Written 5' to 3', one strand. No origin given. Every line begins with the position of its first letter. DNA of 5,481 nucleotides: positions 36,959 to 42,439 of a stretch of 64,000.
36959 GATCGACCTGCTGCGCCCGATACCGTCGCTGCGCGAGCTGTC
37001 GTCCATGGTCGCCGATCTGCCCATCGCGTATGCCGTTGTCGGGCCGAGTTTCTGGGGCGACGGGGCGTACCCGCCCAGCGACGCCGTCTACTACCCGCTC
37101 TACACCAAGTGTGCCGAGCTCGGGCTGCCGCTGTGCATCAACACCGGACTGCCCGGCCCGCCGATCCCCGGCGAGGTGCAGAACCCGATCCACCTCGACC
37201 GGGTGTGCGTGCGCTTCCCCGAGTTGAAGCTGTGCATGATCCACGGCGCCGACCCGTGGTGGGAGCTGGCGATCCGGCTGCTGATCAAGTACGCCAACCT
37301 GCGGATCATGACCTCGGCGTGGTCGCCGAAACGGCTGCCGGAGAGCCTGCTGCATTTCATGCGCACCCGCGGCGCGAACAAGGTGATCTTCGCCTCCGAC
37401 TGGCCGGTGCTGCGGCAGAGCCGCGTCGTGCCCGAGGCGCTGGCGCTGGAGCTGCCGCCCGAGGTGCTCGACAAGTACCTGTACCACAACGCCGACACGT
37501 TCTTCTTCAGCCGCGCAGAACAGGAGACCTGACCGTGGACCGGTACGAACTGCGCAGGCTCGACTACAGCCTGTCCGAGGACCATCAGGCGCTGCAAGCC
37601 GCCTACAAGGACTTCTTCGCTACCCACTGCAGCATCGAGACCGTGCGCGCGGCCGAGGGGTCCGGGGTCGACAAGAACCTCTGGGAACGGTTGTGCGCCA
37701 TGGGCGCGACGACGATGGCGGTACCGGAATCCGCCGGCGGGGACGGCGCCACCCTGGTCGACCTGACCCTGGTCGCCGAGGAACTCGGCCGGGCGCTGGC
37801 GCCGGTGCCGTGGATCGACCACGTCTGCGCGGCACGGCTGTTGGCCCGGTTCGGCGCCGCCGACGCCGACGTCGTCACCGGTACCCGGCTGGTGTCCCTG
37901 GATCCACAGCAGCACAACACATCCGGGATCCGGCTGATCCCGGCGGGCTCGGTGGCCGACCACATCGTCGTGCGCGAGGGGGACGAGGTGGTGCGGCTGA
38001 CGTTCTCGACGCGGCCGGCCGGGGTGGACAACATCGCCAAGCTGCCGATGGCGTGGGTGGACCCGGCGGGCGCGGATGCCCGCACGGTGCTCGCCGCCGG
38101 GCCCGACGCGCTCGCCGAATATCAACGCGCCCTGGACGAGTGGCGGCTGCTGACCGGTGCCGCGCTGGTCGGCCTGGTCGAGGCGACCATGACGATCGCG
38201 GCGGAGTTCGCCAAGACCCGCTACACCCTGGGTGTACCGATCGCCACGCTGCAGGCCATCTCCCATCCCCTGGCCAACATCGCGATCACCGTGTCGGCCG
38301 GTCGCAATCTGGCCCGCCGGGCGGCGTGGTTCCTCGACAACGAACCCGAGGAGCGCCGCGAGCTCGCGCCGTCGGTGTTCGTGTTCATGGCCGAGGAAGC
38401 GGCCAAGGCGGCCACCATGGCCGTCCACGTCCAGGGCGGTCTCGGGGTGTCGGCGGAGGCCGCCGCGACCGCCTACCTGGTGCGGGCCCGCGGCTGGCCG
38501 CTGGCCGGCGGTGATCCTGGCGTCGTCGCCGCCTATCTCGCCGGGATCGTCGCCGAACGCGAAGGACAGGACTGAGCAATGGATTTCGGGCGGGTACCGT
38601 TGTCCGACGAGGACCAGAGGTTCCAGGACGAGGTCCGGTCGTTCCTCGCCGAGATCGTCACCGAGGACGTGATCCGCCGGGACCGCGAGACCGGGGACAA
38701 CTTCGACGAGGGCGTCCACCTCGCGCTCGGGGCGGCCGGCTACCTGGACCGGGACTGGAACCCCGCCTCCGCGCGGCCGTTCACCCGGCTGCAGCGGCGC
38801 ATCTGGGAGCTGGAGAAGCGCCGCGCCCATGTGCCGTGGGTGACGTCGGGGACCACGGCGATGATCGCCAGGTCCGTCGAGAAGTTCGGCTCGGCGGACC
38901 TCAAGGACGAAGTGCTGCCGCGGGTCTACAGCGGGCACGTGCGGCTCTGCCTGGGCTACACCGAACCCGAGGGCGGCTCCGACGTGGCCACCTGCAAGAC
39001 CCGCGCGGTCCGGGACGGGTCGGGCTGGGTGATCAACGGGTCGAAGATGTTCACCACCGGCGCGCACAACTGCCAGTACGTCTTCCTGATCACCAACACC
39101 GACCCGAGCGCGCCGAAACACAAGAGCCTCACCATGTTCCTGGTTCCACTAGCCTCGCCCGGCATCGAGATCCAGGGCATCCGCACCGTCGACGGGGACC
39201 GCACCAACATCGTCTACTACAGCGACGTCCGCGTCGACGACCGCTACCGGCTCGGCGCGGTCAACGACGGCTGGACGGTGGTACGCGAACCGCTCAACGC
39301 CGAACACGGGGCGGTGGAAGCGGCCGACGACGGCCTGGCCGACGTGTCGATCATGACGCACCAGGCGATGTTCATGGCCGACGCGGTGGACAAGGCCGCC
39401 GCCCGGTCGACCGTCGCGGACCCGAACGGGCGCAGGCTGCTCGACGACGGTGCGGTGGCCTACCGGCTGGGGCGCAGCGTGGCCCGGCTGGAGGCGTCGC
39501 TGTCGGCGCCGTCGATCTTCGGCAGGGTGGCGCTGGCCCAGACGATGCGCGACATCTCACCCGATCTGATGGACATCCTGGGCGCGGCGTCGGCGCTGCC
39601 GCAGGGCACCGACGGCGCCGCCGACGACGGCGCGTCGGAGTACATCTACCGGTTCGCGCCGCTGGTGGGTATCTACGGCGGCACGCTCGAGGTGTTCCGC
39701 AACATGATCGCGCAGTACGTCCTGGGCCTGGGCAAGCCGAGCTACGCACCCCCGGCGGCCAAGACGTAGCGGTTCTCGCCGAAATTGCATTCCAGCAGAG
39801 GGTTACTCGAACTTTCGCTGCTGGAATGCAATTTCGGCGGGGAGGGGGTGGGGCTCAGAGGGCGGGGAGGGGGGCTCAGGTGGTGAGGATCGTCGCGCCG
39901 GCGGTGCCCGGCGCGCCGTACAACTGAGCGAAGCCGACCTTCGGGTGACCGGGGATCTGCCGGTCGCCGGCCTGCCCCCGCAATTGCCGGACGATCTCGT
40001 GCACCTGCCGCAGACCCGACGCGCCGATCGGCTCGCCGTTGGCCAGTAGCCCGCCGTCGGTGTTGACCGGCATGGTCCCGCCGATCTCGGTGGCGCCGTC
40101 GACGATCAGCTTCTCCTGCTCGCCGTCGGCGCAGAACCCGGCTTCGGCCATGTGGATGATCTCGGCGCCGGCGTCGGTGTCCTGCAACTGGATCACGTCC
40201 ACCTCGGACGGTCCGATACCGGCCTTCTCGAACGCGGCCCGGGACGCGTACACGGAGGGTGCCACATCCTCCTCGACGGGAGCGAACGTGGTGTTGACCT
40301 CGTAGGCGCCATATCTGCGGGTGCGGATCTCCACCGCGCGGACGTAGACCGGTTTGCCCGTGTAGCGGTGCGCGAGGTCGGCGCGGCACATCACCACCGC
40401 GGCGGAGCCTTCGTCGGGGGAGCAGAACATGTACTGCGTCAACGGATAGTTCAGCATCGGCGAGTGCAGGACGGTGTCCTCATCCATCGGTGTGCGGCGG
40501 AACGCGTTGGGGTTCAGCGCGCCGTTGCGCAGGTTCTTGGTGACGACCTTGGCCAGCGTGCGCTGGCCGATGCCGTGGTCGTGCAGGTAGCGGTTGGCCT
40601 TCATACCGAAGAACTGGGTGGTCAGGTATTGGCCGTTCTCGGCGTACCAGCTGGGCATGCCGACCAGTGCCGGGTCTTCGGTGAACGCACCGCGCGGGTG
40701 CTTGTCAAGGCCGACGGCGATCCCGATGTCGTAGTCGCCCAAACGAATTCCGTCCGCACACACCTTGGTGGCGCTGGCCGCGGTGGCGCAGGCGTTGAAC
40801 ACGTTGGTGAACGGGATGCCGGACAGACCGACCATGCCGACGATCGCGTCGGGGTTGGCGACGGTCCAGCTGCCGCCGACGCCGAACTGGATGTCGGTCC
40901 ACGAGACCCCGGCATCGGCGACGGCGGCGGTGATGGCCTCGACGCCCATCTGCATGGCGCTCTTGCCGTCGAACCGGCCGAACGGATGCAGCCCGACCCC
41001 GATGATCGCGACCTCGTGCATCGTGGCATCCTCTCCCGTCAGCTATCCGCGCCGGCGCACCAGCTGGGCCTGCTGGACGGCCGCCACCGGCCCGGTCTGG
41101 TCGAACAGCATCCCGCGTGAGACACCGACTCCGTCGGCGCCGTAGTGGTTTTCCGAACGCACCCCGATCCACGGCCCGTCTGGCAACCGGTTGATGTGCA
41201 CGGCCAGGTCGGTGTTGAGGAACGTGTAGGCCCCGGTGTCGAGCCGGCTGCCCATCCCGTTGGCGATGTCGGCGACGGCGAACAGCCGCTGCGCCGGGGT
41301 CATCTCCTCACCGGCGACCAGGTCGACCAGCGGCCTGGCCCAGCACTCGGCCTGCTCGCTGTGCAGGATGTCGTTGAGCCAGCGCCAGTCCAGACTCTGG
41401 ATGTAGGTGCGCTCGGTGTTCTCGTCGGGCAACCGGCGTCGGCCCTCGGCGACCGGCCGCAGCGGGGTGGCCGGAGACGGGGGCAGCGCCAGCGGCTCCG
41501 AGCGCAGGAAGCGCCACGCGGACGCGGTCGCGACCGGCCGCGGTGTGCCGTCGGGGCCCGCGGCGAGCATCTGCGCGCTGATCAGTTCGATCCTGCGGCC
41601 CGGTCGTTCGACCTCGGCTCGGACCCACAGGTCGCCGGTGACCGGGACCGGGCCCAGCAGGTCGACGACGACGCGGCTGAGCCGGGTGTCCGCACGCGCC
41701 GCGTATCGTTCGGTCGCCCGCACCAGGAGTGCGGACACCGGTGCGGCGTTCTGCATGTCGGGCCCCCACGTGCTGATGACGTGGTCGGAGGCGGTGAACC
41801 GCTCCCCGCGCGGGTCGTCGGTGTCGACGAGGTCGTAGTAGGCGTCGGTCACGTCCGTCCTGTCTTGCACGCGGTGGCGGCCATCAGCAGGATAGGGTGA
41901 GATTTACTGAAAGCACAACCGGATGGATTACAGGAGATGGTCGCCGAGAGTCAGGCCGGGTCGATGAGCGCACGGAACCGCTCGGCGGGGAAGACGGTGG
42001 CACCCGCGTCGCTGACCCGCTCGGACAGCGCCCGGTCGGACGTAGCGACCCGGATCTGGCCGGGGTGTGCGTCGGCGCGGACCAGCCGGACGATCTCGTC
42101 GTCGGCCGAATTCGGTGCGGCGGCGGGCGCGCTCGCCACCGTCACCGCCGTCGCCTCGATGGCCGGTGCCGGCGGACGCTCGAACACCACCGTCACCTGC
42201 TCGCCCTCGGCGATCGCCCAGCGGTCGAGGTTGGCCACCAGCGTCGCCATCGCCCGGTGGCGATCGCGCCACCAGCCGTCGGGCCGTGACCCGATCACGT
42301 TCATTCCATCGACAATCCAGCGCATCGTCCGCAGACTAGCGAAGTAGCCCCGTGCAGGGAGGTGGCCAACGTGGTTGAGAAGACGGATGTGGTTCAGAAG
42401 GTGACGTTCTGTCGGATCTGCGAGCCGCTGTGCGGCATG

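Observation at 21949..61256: Recurrent AT-rich palindrome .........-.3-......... marks promoter regions across the catabolic cluster (candidate regulon)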

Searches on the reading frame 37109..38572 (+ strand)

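Call 9: search_protein_families(library=pfam, proteins=[window:37109-38572:+])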
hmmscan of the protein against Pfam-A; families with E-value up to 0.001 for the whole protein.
window:37109-38572:+ (488 aa): 2 families
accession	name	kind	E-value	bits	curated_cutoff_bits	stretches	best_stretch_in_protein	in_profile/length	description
PF00441.29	Acyl-CoA_dh_1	-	7.6e-17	62.3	22.4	1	339-469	8-137/150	Acyl-CoA dehydrogenase, C-terminal domain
PF02771.21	Acyl-CoA_dh_N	-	5.8e-14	52.9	22.9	1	156-251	1-99/113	Acyl-CoA dehydrogenase, N-terminal domain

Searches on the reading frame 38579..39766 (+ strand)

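Call 9: search_protein_families(library=pfam, proteins=[window:38579-39766:+])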
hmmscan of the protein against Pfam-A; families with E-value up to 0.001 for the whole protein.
window:38579-39766:+ (396 aa): 4 families
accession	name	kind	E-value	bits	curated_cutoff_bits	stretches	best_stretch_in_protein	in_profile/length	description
PF02770.24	Acyl-CoA_dh_M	-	7e-20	71.5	33.3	1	124-210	1-87/97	Acyl-CoA dehydrogenase, middle domain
PF00441.29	Acyl-CoA_dh_1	-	2.9e-09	37.7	22.4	1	319-381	95-149/150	Acyl-CoA dehydrogenase, C-terminal domain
PF02771.21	Acyl-CoA_dh_N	-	4.9e-07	30.5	22.9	1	9-119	1-112/113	Acyl-CoA dehydrogenase, N-terminal domain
PF11794.13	HpaB_N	-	0.0007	19.7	35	0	147-199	175-228/270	4-hydroxyphenylacetate 3-hydroxylase N terminal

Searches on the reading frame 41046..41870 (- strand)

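Call 10: search_protein_families(library=pfam, proteins=[window:41046-41870:-])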
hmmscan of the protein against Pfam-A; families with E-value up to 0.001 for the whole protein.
window:41046-41870:- (275 aa): 2 families
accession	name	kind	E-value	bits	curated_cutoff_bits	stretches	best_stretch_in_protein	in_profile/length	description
PF20789.3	4HBT_3C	-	1.2e-18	68.1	24.1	1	151-270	21-139/140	Acyl-CoA thioesterase C-terminal domain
PF13622.12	4HBT_3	-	1.2e-13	51.5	24.3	1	33-120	3-82/83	Acyl-CoA thioesterase N-terminal domain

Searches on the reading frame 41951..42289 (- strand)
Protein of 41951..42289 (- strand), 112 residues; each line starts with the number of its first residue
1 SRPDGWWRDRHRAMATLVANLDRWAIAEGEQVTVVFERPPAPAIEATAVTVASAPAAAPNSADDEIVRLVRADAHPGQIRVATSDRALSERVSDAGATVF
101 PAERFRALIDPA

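Call 17: search_protein_families(library=pfam, proteins=[window:41951-42289:-])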
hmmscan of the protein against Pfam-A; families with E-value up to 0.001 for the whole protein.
window:41951-42289:- (112 aa): 1 family
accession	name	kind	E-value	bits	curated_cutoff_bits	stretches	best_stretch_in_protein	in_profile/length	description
PF05991.17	NYN_YacP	-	4.1e-08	33.8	24.6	1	13-109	27-127/166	YacP-like NYN domain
